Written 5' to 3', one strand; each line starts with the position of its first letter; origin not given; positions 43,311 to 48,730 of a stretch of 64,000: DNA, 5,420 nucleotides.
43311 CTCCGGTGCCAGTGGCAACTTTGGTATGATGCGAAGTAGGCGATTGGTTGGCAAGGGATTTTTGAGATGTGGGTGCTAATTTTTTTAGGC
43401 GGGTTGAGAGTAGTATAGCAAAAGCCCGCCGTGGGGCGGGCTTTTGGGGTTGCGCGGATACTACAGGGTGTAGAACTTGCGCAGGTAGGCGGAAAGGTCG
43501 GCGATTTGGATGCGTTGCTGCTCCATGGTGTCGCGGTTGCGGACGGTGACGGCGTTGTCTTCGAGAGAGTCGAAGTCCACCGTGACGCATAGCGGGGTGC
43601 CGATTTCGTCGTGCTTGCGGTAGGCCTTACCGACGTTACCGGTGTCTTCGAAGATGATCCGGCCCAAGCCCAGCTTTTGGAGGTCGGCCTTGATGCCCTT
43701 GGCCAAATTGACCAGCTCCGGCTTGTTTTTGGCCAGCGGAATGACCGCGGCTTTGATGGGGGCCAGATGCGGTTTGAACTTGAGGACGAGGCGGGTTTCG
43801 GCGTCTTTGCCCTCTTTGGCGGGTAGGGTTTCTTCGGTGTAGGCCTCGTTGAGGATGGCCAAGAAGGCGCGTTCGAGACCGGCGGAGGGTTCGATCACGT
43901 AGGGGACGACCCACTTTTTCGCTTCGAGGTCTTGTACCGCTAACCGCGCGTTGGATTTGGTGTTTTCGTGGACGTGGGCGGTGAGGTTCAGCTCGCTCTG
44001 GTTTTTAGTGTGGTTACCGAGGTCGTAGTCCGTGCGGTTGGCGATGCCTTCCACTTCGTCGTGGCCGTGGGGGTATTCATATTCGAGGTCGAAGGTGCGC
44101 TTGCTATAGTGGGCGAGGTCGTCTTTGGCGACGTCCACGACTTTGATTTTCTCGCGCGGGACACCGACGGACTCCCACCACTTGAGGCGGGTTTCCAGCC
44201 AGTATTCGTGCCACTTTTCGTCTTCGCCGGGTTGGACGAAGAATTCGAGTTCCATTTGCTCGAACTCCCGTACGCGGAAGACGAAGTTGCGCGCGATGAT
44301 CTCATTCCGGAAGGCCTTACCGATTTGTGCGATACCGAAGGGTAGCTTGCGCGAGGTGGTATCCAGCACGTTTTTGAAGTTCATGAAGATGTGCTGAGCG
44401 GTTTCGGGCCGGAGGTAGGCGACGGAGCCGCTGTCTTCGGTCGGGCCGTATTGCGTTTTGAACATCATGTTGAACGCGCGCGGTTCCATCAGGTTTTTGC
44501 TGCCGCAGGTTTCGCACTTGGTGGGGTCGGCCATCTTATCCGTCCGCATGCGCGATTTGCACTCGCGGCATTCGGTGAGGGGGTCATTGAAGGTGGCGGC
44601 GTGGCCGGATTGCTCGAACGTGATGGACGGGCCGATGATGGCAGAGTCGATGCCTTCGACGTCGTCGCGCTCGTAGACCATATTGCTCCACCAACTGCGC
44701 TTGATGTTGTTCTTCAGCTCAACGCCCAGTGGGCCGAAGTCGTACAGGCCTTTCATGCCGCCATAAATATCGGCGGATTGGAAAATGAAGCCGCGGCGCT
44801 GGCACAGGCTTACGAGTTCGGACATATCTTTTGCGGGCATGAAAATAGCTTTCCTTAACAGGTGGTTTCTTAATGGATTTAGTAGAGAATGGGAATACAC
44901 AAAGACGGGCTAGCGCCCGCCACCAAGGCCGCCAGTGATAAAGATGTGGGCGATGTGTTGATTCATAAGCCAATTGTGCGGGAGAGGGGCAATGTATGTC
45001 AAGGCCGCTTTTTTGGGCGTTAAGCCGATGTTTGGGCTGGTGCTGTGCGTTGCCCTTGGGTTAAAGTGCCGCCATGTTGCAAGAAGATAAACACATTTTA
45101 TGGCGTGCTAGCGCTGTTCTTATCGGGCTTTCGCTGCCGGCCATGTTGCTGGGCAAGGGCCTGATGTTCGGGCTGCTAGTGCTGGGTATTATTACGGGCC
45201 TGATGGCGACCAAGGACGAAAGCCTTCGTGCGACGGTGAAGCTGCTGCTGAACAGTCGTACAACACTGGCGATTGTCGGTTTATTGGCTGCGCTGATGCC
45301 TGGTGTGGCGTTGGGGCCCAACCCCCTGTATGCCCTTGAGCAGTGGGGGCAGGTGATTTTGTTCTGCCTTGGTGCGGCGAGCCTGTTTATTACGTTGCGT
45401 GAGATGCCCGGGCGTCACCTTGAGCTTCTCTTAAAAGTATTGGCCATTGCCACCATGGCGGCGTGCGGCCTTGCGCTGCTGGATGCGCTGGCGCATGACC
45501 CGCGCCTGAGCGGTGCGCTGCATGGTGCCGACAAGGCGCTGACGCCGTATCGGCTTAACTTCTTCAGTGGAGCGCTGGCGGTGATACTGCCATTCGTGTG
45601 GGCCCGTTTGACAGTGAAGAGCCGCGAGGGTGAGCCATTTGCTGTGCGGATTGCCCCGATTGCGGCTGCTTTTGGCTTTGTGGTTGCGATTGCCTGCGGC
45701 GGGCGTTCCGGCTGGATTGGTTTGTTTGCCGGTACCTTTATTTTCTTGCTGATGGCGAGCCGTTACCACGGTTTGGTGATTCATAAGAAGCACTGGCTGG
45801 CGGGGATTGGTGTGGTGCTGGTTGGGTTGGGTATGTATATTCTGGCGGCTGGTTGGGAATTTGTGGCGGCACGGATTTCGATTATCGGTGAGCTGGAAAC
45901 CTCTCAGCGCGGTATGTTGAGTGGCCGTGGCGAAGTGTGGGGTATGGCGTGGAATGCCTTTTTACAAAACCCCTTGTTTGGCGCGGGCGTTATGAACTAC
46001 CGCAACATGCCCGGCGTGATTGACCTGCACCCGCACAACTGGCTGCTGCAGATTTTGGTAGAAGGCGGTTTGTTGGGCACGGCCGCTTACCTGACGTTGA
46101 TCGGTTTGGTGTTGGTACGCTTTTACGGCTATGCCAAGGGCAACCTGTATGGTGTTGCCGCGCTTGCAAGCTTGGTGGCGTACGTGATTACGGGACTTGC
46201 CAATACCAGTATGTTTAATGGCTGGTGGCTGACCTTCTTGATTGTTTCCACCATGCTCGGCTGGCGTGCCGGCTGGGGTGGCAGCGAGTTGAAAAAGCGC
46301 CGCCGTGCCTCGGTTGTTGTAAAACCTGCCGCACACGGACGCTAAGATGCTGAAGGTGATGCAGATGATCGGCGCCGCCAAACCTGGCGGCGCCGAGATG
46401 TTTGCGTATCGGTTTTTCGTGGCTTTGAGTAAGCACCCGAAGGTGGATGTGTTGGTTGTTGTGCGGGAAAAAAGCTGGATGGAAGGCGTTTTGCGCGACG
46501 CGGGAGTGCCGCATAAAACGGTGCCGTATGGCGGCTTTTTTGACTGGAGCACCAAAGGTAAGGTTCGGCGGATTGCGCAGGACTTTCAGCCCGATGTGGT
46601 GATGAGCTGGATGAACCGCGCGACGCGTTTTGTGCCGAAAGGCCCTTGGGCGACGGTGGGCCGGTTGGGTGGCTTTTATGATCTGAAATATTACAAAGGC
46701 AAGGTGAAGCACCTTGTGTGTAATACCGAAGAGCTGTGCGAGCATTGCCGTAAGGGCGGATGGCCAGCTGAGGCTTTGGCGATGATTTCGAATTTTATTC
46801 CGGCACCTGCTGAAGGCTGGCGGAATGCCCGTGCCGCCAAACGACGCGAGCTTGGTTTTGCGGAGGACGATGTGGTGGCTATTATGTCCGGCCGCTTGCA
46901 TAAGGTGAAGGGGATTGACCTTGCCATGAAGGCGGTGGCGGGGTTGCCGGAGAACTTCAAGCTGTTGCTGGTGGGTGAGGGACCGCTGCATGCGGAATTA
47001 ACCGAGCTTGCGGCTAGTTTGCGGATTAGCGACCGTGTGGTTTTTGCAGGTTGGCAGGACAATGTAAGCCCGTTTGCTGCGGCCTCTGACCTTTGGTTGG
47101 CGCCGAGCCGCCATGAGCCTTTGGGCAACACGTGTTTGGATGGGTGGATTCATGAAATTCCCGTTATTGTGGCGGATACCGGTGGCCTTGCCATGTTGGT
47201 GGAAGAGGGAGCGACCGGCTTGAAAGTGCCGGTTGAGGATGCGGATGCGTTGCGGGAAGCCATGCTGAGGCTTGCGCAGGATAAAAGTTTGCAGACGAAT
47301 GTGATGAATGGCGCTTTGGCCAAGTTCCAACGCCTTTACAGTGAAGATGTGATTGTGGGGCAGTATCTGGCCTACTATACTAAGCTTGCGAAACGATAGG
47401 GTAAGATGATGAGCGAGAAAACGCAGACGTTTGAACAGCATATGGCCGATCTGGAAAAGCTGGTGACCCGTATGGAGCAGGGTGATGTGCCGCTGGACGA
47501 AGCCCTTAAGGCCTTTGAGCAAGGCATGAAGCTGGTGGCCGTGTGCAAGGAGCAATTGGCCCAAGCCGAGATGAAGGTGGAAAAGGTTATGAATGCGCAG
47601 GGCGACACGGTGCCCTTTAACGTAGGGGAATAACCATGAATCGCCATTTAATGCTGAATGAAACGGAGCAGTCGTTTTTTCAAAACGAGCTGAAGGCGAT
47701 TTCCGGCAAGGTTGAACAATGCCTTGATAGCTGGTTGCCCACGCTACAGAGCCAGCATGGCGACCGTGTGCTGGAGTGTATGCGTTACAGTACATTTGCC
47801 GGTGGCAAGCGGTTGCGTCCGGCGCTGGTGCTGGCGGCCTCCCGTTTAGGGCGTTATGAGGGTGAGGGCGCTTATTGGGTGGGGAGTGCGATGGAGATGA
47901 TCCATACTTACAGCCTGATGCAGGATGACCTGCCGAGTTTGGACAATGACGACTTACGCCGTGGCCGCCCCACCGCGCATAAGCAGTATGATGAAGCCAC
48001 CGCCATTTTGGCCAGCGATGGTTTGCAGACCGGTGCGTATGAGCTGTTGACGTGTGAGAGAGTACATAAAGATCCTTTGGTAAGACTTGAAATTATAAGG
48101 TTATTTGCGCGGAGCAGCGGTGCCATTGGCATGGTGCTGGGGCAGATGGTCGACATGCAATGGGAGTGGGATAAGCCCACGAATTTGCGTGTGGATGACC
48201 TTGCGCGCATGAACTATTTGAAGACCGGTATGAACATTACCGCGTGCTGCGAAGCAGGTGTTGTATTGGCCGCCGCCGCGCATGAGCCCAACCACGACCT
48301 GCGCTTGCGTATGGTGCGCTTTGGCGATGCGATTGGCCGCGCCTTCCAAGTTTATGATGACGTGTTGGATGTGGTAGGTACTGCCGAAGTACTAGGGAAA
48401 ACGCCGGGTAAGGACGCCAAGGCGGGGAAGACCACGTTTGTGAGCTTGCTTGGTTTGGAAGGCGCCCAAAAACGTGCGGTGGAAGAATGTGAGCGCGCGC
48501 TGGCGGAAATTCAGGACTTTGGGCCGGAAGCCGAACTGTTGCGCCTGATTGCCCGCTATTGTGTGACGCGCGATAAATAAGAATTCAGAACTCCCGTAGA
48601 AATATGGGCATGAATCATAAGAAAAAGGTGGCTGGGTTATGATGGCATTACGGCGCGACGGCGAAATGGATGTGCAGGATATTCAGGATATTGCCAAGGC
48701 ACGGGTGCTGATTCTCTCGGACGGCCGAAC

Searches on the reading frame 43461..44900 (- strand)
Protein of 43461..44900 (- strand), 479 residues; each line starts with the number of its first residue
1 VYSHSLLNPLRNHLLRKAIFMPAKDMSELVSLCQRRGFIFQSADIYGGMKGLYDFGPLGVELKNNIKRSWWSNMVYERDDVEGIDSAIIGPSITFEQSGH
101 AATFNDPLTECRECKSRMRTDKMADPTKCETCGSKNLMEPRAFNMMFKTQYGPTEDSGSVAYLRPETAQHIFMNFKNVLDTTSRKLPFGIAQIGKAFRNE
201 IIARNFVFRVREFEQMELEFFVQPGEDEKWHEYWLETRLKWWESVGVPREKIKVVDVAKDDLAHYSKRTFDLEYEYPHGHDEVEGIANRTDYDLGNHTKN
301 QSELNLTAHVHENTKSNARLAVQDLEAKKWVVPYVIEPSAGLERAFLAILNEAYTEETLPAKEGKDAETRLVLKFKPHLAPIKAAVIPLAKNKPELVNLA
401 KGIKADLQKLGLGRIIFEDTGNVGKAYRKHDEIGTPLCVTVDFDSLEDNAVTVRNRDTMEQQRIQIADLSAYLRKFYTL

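Call 105: search_protein_families(library=pfam, proteins=[window:43461-44900:-], max_evalue=0.00001)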
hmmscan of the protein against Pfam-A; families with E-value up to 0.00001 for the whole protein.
window:43461-44900:- (479 aa): 2 families
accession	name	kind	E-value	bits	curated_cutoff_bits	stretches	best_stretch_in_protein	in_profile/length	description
PF03129.25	HGTP_anticodon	-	4.2e-22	78.6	21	1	383-475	1-93/94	Anticodon binding domain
PF00587.30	tRNA-synt_2b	-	2.6e-14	54.1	29.3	1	158-351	8-177/179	tRNA synthetase class II core domain (G, H, P, S and T)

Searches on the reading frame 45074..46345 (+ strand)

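Call 105: search_protein_families(library=pfam, proteins=[window:45074-46345:+], max_evalue=0.00001)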
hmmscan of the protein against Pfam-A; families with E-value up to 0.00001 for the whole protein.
window:45074-46345:+ (423 aa): 1 family
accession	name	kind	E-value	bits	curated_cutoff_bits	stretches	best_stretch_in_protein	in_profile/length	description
PF04932.20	Wzy_C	-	5.7e-18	65.6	31.7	1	197-340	2-149/149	O-Antigen ligase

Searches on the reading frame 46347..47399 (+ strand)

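Call 105: search_protein_families(library=pfam, proteins=[window:46347-47399:+], max_evalue=0.00001)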
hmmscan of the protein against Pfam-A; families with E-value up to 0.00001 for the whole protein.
window:46347-47399:+ (350 aa): 3 families
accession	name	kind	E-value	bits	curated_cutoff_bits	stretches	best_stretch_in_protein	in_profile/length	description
PF00534.26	Glycos_transf_1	-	2.1e-28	99.5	26.4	1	163-319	3-165/172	Glycosyl transferases group 1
PF13692.12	Glyco_trans_1_4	-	9.9e-28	97.6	27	1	177-312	3-142/142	Glycosyl transferases group 1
PF20706.3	GT4-conflict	-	1.1e-09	38.2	26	1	168-289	193-324/385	Family 4 Glycosyltransferase in conflict systems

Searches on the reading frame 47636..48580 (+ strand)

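Call 105: search_protein_families(library=pfam, proteins=[window:47636-48580:+], max_evalue=0.00001)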
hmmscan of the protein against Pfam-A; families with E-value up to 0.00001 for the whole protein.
window:47636-48580:+ (314 aa): 1 family
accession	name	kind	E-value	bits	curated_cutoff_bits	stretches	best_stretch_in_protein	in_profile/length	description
PF00348.22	polyprenyl_synt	-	3.8e-52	177.4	27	1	45-285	4-230/251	Polyprenyl synthetase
